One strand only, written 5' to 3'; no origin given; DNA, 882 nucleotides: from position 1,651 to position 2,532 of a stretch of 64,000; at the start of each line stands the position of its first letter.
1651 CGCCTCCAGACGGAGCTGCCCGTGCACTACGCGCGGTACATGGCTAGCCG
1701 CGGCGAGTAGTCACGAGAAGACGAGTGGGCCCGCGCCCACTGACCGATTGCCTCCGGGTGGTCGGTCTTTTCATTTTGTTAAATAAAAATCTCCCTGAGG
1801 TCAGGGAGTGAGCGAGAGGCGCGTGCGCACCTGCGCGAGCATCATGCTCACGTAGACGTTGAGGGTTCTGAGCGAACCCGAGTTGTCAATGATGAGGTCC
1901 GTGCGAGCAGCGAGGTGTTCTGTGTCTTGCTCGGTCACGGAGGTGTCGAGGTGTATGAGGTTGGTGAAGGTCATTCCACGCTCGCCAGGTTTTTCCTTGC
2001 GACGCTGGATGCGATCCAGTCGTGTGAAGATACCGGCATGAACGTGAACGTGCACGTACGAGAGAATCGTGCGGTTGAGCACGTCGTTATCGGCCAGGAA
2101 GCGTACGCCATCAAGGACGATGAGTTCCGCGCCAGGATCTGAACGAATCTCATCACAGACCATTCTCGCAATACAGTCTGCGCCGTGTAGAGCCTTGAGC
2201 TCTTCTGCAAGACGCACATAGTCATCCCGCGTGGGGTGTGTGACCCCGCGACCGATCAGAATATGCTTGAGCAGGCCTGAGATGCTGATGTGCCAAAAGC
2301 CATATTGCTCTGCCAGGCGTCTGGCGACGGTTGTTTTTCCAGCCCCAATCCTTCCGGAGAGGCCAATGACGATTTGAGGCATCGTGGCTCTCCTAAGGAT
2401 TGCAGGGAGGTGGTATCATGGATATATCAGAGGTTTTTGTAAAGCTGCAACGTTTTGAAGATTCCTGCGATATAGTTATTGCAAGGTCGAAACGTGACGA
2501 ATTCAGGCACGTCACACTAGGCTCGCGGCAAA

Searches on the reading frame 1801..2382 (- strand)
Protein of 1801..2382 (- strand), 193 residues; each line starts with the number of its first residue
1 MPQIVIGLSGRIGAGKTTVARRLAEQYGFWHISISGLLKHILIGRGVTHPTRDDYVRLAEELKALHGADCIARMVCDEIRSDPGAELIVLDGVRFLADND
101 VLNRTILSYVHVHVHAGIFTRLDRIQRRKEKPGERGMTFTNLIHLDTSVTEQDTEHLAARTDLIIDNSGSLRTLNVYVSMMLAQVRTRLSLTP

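Call 69: find_encoding_contigs(protein=window:1801-2382:-, flank=10000, max_places=2)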
Protein window:1801-2382:- (193 aa): 1 contig read that carries it; 1 place shown.
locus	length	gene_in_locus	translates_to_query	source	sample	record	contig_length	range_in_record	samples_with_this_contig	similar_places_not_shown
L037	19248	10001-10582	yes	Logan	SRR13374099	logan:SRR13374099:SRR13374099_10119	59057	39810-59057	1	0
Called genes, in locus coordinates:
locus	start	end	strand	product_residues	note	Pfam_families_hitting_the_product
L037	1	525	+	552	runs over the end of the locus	-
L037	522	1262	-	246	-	PF22435:MRM3-like_sub_bind (faint), PF00588:SpoU_methylase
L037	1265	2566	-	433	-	PF00270:DEAD, PF04851:ResIII, PF00271:Helicase_C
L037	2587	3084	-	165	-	PF03449:GreA_GreB_N, PF01272:GreA_GreB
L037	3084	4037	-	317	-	PF18030:Rimk_N, PF14397:ATPgrasp_ST (faint), PF14398:ATPgrasp_YheCD (faint), PF02655:ATP-grasp_3, PF02786:CPSase_L_D2 (weak), PF02955:GSH-S_ATP, PF08443:RimK, PF07478:Dala_Dala_lig_C (weak)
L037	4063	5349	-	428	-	PF13660:DUF4147, PF05161:MOFRL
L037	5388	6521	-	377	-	-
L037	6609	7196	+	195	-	PF01928:CYTH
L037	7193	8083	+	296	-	PF00730:HhH-GPD, PF00633:HHH (faint)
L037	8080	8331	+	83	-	PF01035:DNA_binding_1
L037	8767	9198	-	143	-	-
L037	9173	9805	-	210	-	PF04542:Sigma70_r2, PF05263:DUF722 (weak), PF08281:Sigma70_r4_2, PF04545:Sigma70_r4, PF14493:HTH_40 (faint)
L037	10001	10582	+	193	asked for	PF13238:AAA_18 (weak), PF13207:AAA_17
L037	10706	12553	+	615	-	-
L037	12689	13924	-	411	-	PF12704:MacB_PCD, PF02687:FtsX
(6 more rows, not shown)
